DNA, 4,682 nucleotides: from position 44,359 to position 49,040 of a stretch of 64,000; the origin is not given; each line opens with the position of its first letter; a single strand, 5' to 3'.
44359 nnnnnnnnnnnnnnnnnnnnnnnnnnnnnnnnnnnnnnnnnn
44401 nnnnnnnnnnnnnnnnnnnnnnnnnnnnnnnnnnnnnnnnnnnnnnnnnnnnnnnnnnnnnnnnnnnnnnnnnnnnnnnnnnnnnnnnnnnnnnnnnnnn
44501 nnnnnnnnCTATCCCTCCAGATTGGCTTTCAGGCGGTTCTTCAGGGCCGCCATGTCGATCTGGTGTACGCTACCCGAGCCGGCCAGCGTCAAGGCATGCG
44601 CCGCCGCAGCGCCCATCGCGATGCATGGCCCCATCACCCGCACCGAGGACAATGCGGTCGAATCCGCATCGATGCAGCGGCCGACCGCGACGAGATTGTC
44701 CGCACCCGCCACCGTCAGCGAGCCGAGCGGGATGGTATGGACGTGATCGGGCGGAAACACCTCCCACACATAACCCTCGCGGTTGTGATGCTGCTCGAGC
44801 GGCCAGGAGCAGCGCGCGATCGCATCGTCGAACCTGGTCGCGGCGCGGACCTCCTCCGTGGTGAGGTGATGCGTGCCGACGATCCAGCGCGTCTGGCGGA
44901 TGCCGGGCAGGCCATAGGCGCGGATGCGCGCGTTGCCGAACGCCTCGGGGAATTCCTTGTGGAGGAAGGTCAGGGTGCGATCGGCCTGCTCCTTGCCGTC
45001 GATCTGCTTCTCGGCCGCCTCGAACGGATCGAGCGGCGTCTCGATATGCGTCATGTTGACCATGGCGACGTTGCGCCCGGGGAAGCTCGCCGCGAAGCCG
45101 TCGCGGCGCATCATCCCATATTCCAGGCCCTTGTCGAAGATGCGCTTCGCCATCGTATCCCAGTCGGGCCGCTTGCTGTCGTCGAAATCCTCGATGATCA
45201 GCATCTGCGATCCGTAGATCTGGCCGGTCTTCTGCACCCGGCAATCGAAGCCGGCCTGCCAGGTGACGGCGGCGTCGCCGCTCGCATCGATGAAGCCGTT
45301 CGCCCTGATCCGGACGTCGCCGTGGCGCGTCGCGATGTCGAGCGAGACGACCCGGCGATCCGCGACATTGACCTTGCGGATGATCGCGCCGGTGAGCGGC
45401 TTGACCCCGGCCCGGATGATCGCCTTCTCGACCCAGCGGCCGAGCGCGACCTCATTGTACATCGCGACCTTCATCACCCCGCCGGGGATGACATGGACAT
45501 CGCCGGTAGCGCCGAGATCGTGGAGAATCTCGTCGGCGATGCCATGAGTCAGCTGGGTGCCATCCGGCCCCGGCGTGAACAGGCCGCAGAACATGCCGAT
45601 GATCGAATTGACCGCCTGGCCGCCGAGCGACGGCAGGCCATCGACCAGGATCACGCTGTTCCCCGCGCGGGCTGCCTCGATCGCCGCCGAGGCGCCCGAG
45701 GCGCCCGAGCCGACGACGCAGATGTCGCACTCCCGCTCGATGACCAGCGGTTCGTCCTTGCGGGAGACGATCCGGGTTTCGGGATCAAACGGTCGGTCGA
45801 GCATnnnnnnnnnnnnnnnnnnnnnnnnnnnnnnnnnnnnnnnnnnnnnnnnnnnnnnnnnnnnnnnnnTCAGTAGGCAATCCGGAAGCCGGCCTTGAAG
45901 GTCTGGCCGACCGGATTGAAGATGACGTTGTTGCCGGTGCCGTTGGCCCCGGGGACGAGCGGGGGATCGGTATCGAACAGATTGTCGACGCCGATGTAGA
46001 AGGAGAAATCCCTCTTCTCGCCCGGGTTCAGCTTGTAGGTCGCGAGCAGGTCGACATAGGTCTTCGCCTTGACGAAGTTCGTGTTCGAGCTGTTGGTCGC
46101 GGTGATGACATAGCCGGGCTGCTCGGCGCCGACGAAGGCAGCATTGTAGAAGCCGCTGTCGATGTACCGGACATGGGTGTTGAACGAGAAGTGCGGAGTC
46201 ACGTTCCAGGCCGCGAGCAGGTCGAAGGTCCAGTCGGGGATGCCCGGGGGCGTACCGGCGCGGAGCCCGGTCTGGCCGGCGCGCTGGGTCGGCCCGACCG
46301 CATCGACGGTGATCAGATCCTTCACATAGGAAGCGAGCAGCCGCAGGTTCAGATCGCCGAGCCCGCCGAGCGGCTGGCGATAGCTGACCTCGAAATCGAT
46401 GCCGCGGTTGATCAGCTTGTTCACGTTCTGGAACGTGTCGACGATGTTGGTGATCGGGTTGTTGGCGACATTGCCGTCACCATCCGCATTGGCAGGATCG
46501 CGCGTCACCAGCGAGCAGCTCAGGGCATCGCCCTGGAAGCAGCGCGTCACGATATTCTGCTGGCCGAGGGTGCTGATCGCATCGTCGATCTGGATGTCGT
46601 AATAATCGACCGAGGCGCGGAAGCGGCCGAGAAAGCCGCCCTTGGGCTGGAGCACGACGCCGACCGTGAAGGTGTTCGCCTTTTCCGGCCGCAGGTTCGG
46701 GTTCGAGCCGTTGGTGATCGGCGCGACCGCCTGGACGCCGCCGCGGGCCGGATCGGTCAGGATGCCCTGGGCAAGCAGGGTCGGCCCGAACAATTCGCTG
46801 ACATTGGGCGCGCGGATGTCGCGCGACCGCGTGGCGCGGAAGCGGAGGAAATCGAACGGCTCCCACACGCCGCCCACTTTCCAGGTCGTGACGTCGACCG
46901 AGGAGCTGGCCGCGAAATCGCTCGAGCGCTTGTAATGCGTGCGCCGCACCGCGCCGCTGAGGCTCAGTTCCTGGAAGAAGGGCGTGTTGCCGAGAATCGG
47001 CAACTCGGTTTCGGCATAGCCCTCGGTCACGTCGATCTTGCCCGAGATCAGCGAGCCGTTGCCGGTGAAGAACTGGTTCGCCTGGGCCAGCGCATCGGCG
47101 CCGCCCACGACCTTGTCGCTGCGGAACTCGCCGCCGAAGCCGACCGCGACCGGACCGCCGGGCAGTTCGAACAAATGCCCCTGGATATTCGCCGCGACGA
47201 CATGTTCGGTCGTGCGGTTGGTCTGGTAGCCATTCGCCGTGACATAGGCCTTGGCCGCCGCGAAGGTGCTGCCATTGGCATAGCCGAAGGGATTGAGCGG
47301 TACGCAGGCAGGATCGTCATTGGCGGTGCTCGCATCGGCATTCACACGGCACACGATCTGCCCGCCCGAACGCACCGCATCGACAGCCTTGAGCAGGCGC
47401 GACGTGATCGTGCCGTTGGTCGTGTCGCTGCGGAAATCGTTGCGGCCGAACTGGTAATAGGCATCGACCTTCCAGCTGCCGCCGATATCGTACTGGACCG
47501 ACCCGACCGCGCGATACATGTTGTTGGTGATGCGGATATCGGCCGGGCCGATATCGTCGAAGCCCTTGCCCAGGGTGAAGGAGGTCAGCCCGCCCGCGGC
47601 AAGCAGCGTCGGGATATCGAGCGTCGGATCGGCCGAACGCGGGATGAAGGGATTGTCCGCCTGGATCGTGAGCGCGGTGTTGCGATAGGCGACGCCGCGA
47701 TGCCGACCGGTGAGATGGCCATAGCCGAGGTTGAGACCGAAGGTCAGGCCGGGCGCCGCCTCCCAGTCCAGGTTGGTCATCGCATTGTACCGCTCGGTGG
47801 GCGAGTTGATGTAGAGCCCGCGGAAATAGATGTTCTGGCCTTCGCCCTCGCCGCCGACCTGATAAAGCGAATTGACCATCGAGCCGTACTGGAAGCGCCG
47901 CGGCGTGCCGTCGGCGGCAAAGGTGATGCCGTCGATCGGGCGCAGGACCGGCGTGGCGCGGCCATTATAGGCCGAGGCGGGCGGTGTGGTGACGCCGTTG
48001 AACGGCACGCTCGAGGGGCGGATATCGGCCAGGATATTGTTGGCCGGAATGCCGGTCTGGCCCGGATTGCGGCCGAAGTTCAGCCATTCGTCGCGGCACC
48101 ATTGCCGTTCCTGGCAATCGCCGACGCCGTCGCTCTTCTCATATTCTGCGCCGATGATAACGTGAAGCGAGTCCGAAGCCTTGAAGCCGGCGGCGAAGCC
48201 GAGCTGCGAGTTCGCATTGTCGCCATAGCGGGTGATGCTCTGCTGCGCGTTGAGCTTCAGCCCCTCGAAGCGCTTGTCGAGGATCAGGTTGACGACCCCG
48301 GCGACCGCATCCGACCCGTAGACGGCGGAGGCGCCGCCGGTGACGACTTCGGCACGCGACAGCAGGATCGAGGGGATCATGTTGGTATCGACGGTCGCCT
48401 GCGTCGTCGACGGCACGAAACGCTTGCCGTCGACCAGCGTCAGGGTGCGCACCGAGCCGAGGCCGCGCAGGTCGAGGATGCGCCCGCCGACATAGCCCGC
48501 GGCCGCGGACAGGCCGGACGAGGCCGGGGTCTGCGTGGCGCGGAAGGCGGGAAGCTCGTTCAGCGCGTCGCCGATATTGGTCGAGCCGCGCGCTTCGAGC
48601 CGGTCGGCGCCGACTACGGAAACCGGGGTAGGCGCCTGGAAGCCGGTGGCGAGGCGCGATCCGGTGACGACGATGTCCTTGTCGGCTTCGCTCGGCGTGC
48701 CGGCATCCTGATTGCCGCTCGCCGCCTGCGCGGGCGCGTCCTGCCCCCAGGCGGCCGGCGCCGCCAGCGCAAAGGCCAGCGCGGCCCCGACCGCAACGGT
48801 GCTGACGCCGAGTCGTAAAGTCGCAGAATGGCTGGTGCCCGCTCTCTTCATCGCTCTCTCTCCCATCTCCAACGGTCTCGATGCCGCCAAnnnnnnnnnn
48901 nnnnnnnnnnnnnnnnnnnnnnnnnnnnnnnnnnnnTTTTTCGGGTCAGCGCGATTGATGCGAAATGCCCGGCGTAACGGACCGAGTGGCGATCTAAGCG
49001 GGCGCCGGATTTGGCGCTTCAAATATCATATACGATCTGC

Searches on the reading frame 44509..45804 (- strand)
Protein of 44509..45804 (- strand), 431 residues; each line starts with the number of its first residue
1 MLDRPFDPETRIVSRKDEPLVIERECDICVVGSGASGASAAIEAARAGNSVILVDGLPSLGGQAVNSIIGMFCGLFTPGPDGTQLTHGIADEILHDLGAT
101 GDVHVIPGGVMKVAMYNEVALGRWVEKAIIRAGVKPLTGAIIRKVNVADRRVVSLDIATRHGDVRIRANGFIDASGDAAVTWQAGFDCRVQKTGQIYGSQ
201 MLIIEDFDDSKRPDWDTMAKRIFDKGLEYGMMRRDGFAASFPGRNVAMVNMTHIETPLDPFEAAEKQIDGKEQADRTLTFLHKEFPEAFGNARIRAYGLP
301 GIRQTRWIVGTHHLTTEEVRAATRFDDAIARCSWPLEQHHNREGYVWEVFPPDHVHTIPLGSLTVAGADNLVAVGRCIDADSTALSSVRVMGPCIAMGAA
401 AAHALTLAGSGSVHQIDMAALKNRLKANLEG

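Call 8: search_protein_families(library=pfam, proteins=[window:44509-45804:-], max_evalue=10)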
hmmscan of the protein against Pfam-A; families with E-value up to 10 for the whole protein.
window:44509-45804:- (431 aa): 12 families
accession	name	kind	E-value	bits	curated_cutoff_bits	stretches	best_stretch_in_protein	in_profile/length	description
PF12831.13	FAD_oxidored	-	2.4e-75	254.8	27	1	27-425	1-416/416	FAD dependent oxidoreductase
PF00890.30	FAD_binding_2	-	8.6e-09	35.5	20.4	1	27-75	1-48/414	FAD binding domain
PF01266.30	DAO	-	5.9e-07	29.8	27.9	1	27-123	1-101/353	FAD dependent oxidoreductase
PF13450.12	NAD_binding_8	-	2e-05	25.2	21.9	1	30-64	1-35/68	NAD(P)-binding Rossmann-like domain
PF07992.20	Pyr_redox_2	-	8e-05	22.6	26.1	1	27-63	2-34/291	Pyridine nucleotide-disulphide oxidoreductase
PF01134.28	GIDA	-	0.0002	21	22.1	1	27-73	1-40/391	Glucose inhibited division protein A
PF03486.20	HI0933_like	-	0.00088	19.2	50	1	27-61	2-36/244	HI0933-like protein Rossmann domain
PF01494.25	FAD_binding_3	-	0.013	15.1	22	1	25-55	1-31/349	FAD binding domain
PF00070.33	Pyr_redox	-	0.014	16.3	22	1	28-61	2-35/82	Pyridine nucleotide-disulphide oxidoreductase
PF01946.23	Thi4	-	0.015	15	26.2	1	12-64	4-57/235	Thi4 family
PF13738.12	Pyr_redox_3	-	0.099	12.3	30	1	24-55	163-194/305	Pyridine nucleotide-disulphide oxidoreductase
PF05834.18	Lycopene_cycl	-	0.3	10.5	23.4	1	27-191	1-153/380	Lycopene cyclase protein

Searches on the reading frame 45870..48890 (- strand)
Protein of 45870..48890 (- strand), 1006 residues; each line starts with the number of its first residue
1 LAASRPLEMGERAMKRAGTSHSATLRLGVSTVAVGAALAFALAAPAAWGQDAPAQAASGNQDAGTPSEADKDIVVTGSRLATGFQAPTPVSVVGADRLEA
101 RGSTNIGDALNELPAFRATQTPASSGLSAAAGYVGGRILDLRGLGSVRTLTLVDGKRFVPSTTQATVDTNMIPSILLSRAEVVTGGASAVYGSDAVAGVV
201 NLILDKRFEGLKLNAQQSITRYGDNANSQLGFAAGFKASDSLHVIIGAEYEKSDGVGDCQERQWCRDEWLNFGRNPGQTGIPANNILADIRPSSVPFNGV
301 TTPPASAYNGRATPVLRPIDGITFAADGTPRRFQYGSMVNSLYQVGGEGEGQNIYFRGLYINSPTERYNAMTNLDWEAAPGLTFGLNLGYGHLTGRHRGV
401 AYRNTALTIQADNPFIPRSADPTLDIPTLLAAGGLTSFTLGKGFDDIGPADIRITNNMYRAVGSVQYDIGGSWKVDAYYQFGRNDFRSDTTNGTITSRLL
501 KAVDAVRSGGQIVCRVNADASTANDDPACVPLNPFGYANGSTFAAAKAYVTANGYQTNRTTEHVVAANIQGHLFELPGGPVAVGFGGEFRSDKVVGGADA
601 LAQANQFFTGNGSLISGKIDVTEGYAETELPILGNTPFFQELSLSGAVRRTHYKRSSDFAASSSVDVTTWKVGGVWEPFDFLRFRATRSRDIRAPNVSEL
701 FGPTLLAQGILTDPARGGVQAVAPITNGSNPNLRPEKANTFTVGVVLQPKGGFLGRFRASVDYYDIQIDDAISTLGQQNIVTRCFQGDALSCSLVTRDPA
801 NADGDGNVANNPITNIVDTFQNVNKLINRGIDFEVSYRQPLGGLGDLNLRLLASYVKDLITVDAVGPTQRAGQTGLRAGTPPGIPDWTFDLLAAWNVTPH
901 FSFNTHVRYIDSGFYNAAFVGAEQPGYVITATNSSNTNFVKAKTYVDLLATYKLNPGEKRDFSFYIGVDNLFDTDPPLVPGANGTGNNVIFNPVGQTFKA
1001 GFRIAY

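Call 8: search_protein_families(library=pfam, proteins=[window:45870-48890:-], max_evalue=10)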
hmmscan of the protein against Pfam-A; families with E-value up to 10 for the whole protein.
window:45870-48890:- (1006 aa): 3 families
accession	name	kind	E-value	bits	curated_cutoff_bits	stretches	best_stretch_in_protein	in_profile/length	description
PF00593.30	TonB_dep_Rec_b-barrel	-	7.2e-38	132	27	1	446-971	50-436/436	TonB dependent receptor-like, beta-barrel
PF07715.20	Plug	-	2.2e-19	70.3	23.9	1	85-199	4-107/107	TonB-dependent Receptor Plug Domain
PF14905.12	OMP_b-brl_3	-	0.073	12.6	27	1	729-838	209-279/408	Outer membrane protein beta-barrel family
